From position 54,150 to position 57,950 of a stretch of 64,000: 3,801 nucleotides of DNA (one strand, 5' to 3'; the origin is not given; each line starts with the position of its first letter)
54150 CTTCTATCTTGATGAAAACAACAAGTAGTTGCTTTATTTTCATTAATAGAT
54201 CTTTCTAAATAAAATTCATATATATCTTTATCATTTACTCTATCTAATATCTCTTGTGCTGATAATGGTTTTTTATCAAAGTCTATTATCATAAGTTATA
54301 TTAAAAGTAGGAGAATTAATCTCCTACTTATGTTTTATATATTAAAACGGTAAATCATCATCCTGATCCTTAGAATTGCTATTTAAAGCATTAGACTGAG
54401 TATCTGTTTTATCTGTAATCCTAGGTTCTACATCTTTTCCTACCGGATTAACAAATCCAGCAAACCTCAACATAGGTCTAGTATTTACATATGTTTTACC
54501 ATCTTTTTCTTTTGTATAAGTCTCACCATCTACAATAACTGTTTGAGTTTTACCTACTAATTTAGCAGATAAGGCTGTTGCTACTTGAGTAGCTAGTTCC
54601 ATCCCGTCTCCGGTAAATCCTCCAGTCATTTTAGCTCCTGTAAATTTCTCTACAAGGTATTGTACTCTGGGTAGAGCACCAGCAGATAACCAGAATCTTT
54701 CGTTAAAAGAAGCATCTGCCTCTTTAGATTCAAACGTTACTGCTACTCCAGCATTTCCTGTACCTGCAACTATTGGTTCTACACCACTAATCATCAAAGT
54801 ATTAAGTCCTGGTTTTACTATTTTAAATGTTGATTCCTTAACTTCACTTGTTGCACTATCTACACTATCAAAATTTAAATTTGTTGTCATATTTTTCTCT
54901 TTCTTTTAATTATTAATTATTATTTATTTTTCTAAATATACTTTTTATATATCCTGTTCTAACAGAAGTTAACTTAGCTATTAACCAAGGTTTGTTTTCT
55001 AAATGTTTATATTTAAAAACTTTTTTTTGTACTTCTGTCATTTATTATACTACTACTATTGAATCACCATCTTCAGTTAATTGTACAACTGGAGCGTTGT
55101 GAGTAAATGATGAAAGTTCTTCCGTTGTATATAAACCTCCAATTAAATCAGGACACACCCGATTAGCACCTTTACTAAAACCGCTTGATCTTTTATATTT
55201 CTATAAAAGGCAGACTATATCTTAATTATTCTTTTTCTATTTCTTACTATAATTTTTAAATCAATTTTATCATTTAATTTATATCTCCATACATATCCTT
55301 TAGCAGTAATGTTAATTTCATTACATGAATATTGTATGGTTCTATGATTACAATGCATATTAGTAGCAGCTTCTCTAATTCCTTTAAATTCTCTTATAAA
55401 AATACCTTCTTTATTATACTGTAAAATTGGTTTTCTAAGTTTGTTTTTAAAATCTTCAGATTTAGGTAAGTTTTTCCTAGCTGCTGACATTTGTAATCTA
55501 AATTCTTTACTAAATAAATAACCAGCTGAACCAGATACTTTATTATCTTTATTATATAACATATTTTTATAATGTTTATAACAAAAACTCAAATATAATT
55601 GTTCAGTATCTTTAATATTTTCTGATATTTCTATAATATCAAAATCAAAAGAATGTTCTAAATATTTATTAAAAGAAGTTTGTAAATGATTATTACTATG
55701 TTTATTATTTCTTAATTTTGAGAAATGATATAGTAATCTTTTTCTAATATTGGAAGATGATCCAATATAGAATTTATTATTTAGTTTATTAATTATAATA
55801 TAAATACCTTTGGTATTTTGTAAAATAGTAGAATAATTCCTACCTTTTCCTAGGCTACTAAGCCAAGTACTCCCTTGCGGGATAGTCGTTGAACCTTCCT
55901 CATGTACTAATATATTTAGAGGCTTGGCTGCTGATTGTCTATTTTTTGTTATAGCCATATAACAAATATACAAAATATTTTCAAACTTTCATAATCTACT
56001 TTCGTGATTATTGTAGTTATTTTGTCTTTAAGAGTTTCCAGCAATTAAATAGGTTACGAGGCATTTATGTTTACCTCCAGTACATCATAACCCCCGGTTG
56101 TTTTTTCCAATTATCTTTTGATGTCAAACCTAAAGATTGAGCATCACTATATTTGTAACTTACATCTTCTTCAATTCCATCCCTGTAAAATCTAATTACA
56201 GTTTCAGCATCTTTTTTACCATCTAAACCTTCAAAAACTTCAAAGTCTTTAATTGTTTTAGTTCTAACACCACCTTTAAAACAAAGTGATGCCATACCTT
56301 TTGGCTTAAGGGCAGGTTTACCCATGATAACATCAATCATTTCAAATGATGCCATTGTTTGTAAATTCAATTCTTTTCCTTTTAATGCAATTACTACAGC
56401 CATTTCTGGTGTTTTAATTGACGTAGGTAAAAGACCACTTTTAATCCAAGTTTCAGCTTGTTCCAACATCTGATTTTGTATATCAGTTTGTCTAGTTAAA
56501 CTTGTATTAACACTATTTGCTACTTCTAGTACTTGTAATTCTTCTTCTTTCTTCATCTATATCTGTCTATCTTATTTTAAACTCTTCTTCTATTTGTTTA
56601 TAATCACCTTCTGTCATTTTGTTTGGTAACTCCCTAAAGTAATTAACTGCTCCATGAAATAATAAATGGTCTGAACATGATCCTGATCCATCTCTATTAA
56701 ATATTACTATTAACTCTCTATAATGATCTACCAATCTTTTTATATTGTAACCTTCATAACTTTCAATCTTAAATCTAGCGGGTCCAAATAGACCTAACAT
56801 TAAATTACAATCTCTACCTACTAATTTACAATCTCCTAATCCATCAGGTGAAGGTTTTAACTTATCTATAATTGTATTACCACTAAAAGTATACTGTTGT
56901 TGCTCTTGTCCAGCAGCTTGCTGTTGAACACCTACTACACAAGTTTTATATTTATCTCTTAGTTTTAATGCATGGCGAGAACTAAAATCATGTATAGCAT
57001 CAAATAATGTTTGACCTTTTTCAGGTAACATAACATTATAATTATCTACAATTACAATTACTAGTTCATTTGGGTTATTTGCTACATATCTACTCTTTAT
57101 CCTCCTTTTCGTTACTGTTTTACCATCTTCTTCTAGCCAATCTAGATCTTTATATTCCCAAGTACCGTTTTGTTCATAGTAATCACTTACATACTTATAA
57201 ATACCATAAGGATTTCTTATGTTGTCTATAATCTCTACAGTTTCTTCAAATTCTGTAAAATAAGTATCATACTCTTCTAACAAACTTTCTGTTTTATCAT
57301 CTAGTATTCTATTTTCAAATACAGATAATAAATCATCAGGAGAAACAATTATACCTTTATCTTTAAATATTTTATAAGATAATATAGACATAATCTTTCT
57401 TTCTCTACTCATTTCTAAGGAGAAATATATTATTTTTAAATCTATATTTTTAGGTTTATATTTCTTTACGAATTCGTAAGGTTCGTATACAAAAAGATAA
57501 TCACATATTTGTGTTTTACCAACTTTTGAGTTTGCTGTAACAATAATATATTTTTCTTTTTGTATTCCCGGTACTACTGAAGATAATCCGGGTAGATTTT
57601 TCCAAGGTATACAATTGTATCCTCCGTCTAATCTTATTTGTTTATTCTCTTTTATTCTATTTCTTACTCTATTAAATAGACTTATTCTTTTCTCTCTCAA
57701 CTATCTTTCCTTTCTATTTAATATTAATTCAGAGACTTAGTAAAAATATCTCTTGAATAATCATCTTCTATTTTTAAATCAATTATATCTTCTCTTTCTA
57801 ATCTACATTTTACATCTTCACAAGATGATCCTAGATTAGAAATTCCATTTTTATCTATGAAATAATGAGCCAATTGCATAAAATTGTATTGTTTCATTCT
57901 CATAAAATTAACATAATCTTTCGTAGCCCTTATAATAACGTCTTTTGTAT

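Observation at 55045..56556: Group I intron with an I-TevI-like GIY-YIG endonuclease splits the RecT/Redbeta-like annealing-protein gene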

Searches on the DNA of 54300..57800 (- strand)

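Call 6: search_dna_similar(query=window:54300-57800:-, collection=phages, mode=near, max_rows=25)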
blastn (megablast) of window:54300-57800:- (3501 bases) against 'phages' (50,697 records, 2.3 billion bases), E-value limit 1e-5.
Records with a match: 4; places in all: 4; records where one place covers at least 80% of the query: 0.
Best place of each record, by identity: >=99% 4.
By first word of the organism name: Enterocloster 4.
By host as written in the record: Enterocloster bolteae DA473 3; Enterocloster bolteae DA457 1.
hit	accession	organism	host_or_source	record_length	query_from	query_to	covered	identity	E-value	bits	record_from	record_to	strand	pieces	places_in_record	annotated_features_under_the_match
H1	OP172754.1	Enterocloster phage CB457P2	Enterocloster bolteae DA457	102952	1903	1934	1%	100.0%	6e-6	60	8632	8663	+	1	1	none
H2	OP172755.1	Enterocloster phage CB473P1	Enterocloster bolteae DA473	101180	1903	1934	1%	100.0%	6e-6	60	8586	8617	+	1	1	none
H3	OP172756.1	Enterocloster phage CB473P2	Enterocloster bolteae DA473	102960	1903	1934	1%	100.0%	6e-6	60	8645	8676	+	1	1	none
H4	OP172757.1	Enterocloster phage CB473P3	Enterocloster bolteae DA473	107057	1903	1934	1%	100.0%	6e-6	60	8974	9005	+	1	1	none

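Call 36: get_annotated_region(hit=H1, flank=2500)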
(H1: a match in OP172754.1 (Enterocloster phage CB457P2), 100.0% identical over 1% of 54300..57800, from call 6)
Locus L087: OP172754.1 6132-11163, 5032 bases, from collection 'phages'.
description: Enterocloster phage CB457P2, complete genome.
organism: Enterocloster phage CB457P2 (NCBI taxid 2968632)
taxonomy: Viruses; Duplodnaviria; Heunggongvirae; Uroviricota; Caudoviricetes
host: Enterocloster bolteae DA457; source: municipal sewage; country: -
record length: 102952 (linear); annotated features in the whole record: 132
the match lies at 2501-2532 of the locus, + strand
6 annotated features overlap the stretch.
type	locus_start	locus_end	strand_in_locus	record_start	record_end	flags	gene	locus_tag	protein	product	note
CDS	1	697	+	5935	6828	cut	-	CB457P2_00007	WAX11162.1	hypothetical protein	-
CDS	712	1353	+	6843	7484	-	-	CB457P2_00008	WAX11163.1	hypothetical protein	-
CDS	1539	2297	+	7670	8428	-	-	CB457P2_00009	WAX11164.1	hypothetical protein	-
CDS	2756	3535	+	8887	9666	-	ITEVIR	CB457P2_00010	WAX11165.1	intron-associated endonuclease 1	-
CDS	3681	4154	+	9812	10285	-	-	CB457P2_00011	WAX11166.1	hypothetical protein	-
CDS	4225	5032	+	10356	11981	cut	-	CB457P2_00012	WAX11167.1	hypothetical protein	-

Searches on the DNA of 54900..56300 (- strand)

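Call 4: search_rna_families(source=window, start=54900, end=56300, threshold=evalue, max_evalue=10, show_alignments=4)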
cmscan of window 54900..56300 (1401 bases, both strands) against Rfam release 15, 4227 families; matches with E-value up to 10: 4.
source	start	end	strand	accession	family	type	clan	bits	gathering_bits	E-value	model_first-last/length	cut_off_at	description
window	55839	56053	-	RF00028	Intron_gpI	Intron;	-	45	50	7.1e-10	50-157/253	no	Group I catalytic intron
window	55193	55225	-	RF00028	Intron_gpI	Intron;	-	24.2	50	0.0012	219-251/253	no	Group I catalytic intron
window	55271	55330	-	RF01161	SNORD5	Gene; snRNA; snoRNA; CD-box;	-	17.2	55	9.7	1-72/72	no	Small nucleolar RNA SNORD5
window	56205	56268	+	RF02219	ZNRD1-AS1_2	Gene; lncRNA;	-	13.5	60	2.6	1-76/76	no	ZNRD1 antisense RNA 1 conserved region 2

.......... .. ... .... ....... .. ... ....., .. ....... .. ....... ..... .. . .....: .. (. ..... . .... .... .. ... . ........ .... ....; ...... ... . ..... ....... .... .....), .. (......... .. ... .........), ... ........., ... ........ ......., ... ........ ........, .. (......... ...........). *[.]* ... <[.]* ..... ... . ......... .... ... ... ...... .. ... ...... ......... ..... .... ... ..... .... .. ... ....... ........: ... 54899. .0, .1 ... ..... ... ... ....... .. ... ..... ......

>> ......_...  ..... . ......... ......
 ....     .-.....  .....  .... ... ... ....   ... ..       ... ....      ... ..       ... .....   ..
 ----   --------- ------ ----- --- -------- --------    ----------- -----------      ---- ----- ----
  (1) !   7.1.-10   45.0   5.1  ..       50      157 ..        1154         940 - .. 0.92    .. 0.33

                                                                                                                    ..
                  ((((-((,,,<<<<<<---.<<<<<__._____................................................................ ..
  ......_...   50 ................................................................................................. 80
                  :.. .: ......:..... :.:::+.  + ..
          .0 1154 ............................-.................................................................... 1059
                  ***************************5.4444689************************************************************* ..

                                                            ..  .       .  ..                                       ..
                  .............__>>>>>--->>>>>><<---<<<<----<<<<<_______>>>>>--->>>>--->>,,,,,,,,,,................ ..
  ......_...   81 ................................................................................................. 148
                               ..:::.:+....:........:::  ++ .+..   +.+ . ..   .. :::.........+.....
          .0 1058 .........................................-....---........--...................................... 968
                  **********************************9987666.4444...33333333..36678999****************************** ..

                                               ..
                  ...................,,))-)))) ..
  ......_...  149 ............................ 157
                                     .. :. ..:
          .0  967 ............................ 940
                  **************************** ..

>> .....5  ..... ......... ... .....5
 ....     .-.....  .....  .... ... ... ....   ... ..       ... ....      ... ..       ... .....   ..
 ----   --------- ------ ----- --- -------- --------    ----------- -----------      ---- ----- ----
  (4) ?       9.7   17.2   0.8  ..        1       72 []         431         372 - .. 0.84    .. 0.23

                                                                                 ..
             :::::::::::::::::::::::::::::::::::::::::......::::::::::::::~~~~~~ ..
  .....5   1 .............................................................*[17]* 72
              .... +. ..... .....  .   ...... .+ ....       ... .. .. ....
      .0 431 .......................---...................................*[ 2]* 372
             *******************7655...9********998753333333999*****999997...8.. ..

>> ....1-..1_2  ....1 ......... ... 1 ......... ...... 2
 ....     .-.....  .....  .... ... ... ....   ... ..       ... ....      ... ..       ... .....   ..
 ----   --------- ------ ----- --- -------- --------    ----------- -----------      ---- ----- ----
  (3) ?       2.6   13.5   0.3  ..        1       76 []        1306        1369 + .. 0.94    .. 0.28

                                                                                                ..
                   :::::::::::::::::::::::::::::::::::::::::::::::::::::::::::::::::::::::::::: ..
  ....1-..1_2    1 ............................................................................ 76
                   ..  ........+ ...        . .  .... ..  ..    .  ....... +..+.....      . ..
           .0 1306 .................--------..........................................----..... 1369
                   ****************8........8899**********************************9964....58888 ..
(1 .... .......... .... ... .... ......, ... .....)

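Call 75: search_dna_similar(query=window:55826-56072:-, collection=phages, mode=distant, max_rows=40, max_evalue=0.001)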
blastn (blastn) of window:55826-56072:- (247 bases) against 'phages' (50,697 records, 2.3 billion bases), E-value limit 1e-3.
Records with a match: 163; places in all: 168; records where one place covers at least 80% of the query: 0.
Best place of each record, by identity: >=99% 4; 95-99% 3; 90-95% 18; 80-90% 44; 60-80% 94.
By first word of the organism name: Bacillus 29; Pseudomonas 28; Staphylococcus 21; Flavobacterium 20; Escherichia 13; Vibrio 9; uncultured 8; Campylobacter 6; Enterocloster 5; Enterococcus 4; and 11 more.
By host as written in the record: - 18; Pseudomonas aeruginosa 11; Pseudomonas syringae pv. porri LMG 28495 8; Bacillus subtilis BEST7003 7; Vibrio cholerae 6; Campylobacter jejuni 6; Bacillus subtilis 5; Staphylococcus aureus 4; and 56 more.
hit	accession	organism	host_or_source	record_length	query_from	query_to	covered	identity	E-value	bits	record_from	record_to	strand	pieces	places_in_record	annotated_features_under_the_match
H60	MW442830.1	Flavobacterium phage FPSV-D18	Flavobacterium psychrophilum FPS-D8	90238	18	206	77%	67.5%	2e-8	64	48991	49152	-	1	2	record has no annotation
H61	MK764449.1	Flavobacterium phage FPSV-S29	Flavobacterium psychrophilum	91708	18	192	71%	69.7%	5e-16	90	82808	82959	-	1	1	none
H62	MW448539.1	Flavobacterium phage FPSV-D24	Flavobacterium psychrophilum strain ...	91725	18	192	71%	69.7%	5e-16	90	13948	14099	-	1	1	record has no annotation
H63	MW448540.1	Flavobacterium phage FPSV-D25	Flavobacterium psychrophilum strain ...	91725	18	192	71%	69.7%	5e-16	90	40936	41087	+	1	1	record has no annotation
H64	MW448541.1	Flavobacterium phage FPSV-D27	Flavobacterium psychrophilum strain ...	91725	18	192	71%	69.7%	5e-16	90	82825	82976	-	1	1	record has no annotation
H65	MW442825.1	Flavobacterium phage FPSV-D5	Flavobacterium psychrophilum FPS-D15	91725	18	192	71%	69.7%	5e-16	90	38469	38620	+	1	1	record has no annotation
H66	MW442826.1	Flavobacterium phage FPSV-D9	Flavobacterium psychrophilum FPS-D15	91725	18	192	71%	69.7%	5e-16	90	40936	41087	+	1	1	record has no annotation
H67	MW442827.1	Flavobacterium phage FPSV-D12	Flavobacterium psychrophilum FPS-D2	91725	18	192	71%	69.7%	5e-16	90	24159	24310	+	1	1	record has no annotation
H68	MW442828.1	Flavobacterium phage FPSV-D13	Flavobacterium psychrophilum FPS-D10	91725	18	192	71%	69.7%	5e-16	90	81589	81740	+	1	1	record has no annotation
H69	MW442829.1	Flavobacterium phage FPSV-D16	Flavobacterium psychrophilum FPS-D10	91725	18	192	71%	69.7%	5e-16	90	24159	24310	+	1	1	record has no annotation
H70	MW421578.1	Flavobacterium phage FPSV-D41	Flavobacterium psychrophilum strain ...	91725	18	192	71%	69.7%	5e-16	90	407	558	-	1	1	record has no annotation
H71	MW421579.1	Flavobacterium phage FPSV-D1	Flavobacterium psychrophilum strain ...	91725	18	192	71%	69.7%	5e-16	90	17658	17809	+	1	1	record has no annotation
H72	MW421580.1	Flavobacterium phage FPSV-D7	Flavobacterium psychrophilum strain ...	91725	18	192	71%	69.7%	5e-16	90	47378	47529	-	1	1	record has no annotation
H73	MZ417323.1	Staphylococcus phage PG-2021_1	Staphylococcus epidermidis NCC 100655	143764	18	192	71%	69.7%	1e-11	76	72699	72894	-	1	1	record has no annotation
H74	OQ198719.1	Caudoviricetes sp. 'Rudgehvirus jaberico'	Bacteroides cellulosilyticus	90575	24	206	74%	66.0%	1e-5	55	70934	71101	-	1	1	DNA helicase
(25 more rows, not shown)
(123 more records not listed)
